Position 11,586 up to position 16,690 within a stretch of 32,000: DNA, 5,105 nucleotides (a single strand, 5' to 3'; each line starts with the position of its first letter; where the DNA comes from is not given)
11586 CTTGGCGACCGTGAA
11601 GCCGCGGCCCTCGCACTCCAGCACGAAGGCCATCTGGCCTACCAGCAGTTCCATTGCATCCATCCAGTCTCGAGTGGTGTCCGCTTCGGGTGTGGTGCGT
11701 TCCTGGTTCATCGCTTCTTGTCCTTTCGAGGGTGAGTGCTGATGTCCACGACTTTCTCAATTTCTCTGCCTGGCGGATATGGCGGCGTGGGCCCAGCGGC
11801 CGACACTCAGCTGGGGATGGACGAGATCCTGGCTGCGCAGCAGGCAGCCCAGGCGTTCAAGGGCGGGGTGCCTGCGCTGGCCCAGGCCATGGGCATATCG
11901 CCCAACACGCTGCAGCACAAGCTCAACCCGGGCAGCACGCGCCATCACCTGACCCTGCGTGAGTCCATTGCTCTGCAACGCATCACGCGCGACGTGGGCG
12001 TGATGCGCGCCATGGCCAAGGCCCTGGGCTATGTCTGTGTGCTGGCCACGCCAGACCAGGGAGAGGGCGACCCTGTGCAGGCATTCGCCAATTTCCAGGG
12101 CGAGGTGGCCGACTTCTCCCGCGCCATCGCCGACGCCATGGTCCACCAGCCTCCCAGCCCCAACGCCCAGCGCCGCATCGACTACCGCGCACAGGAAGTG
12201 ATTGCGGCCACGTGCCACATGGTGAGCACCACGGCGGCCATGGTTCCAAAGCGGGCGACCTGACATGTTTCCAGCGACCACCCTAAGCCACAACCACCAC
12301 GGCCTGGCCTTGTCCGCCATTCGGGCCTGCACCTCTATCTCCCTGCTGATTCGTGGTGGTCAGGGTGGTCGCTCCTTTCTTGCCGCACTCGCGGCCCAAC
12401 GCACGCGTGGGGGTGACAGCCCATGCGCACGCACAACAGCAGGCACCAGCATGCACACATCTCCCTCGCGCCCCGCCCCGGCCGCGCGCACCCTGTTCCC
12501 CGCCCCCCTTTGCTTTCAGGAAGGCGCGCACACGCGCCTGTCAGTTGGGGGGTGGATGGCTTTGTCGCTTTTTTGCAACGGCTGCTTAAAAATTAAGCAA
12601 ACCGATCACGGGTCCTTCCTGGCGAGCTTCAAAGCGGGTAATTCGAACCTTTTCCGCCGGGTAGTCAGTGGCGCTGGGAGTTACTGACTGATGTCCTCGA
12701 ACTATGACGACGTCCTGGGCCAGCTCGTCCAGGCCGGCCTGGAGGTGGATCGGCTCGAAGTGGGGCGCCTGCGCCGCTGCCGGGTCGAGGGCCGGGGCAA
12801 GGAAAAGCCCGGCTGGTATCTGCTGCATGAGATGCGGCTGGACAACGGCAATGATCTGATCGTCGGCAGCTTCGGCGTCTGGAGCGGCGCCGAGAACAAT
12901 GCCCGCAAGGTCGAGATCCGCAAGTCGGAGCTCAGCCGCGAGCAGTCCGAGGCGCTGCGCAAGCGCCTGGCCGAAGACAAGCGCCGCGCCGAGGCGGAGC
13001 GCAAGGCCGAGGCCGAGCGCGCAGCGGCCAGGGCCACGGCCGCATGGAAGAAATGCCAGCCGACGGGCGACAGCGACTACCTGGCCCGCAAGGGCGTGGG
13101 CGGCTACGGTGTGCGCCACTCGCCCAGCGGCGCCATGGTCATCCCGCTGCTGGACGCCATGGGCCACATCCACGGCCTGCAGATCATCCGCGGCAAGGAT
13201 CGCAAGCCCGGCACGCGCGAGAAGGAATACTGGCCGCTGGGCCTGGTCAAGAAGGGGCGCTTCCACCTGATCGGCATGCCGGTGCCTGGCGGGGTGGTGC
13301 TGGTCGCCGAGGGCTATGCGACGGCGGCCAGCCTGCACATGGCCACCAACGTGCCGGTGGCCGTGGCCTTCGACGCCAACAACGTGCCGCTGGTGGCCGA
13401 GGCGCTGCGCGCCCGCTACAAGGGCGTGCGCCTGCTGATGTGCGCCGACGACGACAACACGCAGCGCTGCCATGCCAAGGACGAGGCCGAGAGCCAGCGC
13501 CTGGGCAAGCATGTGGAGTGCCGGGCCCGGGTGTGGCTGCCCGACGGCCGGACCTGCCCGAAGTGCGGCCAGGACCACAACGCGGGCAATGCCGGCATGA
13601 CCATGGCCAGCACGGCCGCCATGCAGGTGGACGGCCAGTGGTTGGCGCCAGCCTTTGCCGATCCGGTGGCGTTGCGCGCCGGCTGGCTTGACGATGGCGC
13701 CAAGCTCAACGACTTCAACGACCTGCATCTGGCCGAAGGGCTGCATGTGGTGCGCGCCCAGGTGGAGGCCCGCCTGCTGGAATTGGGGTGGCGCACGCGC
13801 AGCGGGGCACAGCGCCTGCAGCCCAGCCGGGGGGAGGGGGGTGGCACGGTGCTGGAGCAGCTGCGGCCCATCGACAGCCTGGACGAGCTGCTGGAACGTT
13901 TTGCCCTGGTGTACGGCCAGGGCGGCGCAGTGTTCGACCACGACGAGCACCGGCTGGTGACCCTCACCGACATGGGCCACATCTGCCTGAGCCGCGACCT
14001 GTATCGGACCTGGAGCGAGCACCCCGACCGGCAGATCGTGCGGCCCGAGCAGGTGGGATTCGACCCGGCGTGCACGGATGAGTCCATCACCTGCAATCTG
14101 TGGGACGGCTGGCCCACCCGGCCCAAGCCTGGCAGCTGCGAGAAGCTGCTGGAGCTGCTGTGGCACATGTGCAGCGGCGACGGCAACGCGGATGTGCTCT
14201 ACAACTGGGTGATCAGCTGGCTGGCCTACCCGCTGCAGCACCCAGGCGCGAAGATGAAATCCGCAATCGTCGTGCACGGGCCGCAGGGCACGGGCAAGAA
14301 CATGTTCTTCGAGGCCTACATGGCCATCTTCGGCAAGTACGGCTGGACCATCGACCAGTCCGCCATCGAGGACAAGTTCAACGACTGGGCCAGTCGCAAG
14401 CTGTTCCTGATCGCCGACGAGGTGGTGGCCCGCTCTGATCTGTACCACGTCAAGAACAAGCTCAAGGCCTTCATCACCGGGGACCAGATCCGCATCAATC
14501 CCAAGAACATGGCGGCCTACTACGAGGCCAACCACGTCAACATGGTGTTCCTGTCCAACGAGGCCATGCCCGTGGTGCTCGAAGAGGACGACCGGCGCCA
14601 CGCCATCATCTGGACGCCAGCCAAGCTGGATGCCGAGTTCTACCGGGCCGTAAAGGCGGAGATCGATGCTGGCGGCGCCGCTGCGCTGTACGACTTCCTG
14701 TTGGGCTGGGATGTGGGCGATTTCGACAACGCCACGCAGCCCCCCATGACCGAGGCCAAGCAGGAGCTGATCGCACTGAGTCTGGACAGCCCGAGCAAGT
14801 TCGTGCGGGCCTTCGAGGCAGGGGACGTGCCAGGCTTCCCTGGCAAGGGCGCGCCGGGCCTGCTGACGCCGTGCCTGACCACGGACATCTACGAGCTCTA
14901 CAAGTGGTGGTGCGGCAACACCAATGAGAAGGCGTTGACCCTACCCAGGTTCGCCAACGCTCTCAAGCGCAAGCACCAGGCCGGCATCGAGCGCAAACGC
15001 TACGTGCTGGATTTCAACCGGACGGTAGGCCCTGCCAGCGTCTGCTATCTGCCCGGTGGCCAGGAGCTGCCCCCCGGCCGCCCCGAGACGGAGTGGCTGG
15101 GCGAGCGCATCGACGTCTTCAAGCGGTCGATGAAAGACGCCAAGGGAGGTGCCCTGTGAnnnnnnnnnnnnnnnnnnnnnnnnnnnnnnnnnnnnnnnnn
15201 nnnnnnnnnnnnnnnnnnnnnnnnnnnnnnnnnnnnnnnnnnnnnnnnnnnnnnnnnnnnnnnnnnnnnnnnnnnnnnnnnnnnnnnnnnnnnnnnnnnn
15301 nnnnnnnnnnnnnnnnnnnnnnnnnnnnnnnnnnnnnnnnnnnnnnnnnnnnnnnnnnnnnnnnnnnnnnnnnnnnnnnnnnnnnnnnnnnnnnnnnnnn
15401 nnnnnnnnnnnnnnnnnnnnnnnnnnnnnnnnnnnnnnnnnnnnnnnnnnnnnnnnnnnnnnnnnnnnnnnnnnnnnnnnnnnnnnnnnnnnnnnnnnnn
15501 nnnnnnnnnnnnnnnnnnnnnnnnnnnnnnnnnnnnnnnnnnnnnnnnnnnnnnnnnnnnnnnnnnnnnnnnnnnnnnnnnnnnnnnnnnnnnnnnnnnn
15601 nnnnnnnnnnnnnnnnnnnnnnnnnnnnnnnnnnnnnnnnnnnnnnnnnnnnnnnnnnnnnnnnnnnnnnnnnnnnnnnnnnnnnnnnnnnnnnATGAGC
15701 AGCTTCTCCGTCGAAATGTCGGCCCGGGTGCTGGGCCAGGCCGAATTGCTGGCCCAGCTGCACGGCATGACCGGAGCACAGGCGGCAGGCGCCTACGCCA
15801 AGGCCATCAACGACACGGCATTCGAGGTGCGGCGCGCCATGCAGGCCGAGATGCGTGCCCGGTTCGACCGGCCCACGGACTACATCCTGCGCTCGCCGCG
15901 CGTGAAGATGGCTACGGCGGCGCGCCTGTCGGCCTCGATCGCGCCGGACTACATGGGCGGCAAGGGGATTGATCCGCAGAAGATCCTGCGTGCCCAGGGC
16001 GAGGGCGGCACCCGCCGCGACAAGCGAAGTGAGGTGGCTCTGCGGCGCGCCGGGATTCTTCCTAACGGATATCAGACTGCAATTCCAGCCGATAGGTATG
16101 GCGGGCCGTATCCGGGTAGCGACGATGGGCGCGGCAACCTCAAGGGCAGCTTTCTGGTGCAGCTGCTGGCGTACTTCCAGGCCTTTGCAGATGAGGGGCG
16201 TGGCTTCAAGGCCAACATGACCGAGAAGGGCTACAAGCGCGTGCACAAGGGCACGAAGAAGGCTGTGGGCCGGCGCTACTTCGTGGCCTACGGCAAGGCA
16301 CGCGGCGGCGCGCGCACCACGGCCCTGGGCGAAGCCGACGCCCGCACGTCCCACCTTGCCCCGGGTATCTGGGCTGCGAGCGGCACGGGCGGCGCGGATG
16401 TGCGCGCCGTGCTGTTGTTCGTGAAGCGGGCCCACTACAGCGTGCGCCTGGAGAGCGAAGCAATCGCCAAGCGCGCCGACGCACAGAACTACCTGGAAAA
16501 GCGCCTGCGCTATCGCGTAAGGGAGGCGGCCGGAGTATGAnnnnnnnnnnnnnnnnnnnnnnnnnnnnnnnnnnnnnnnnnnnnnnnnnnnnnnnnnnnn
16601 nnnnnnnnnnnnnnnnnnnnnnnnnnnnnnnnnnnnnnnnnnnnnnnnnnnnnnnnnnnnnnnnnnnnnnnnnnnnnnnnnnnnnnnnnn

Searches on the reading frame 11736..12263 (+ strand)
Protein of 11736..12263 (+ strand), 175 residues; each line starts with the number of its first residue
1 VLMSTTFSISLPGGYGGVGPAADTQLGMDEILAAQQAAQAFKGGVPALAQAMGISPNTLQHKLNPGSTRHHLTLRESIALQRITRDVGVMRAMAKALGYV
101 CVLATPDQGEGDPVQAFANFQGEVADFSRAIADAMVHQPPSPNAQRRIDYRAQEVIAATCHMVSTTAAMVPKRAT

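Call 44: search_protein_families(library=phrogs, proteins=[window:11736-12263:+], max_evalue=0.001)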
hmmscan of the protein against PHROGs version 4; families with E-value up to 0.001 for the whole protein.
window:11736-12263:+ (175 aa): 1 family
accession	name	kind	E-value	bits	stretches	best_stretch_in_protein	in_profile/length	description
phrog_101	-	transcription regulation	5.5e-23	82.7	1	33-169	26-161/203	CII-like transcriptional activator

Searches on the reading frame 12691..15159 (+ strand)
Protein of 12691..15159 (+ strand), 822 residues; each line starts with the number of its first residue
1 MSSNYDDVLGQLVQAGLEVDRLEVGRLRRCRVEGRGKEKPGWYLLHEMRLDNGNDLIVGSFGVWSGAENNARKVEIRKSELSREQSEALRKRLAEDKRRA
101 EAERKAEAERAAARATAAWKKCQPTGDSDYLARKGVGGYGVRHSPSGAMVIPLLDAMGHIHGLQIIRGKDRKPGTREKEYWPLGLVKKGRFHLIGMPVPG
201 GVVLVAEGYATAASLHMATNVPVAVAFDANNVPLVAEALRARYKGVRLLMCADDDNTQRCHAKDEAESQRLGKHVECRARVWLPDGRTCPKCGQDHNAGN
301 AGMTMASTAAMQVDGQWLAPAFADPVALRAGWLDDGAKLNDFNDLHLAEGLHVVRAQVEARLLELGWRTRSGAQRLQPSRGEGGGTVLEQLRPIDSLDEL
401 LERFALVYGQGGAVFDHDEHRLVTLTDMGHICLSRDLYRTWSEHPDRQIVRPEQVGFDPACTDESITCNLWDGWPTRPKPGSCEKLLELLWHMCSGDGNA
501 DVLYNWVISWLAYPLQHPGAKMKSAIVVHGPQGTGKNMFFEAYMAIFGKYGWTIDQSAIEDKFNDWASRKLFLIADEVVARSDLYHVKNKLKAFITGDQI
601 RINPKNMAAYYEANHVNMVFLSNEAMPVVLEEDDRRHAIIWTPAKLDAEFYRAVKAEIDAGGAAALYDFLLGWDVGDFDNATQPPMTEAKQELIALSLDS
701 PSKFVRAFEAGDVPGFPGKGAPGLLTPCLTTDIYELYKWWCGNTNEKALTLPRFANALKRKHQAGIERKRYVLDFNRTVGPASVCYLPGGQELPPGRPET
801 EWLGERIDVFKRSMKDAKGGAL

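Call 44: search_protein_families(library=phrogs, proteins=[window:12691-15159:+], max_evalue=0.001)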
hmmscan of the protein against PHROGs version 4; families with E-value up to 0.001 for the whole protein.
window:12691-15159:+ (822 aa): 15 families
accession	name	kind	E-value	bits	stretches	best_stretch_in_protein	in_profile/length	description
phrog_2249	-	DNA, RNA and nucleotide metabolism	1.5e-156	524.3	2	3-446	2-389/802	DNA primase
phrog_4762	-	unknown function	1.5e-47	163.1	2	395-674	364-658/822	-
phrog_1156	-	DNA, RNA and nucleotide metabolism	1.8e-47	163.4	1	481-764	521-806/855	DNA primase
phrog_35358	-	DNA, RNA and nucleotide metabolism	3.5e-38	132.2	1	38-258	43-290/968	DNA primase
phrog_24712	-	unknown function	1.2e-21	77.3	1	479-713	432-663/801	-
phrog_4913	-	DNA, RNA and nucleotide metabolism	4.4e-21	75.4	1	83-263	128-324/1290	replication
phrog_1829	-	DNA, RNA and nucleotide metabolism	1.3e-19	70.9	1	501-764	482-739/772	DNA primase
phrog_510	-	DNA, RNA and nucleotide metabolism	1.3e-14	54.9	1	87-297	113-342/667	DNA primase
phrog_9765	-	DNA, RNA and nucleotide metabolism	3.8e-08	32.8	1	507-648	610-753/939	DNA primase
phrog_7601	-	unknown function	5.1e-08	33.6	1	523-765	20-257/289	-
phrog_1139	-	DNA, RNA and nucleotide metabolism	9.9e-07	28.1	1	80-289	66-240/895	DNA primase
phrog_1313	-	DNA, RNA and nucleotide metabolism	1.5e-06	28.4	0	217-268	1-52/568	DNA helicase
phrog_864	-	DNA, RNA and nucleotide metabolism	3.4e-05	23.5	0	730-771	568-610/1064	DNA primase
phrog_19785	-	DNA, RNA and nucleotide metabolism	0.00012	21.4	1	530-678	469-613/745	DNA polymerase/primase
phrog_6088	-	DNA, RNA and nucleotide metabolism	0.00013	21.6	0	513-623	497-611/772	DNA primase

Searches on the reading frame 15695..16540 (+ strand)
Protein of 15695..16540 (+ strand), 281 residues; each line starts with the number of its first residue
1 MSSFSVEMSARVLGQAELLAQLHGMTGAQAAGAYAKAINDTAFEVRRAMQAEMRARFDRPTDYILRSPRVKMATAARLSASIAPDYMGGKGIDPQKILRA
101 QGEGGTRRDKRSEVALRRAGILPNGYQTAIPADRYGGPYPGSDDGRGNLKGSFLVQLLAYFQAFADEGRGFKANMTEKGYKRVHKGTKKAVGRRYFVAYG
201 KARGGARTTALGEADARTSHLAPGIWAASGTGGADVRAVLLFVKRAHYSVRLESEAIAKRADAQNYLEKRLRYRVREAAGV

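Call 44: search_protein_families(library=phrogs, proteins=[window:15695-16540:+], max_evalue=0.001)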
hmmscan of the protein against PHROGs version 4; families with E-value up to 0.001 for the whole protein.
window:15695-16540:+ (281 aa): 3 families
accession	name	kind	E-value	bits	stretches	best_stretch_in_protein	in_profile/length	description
phrog_1924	-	tail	3.3e-38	132.9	1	15-266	10-221/237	minor tail protein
phrog_27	-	connector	3e-05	25.1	1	4-158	9-131/199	tail completion or Neck1 protein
phrog_29138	-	unknown function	0.00081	20.1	0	94-261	12-149/170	-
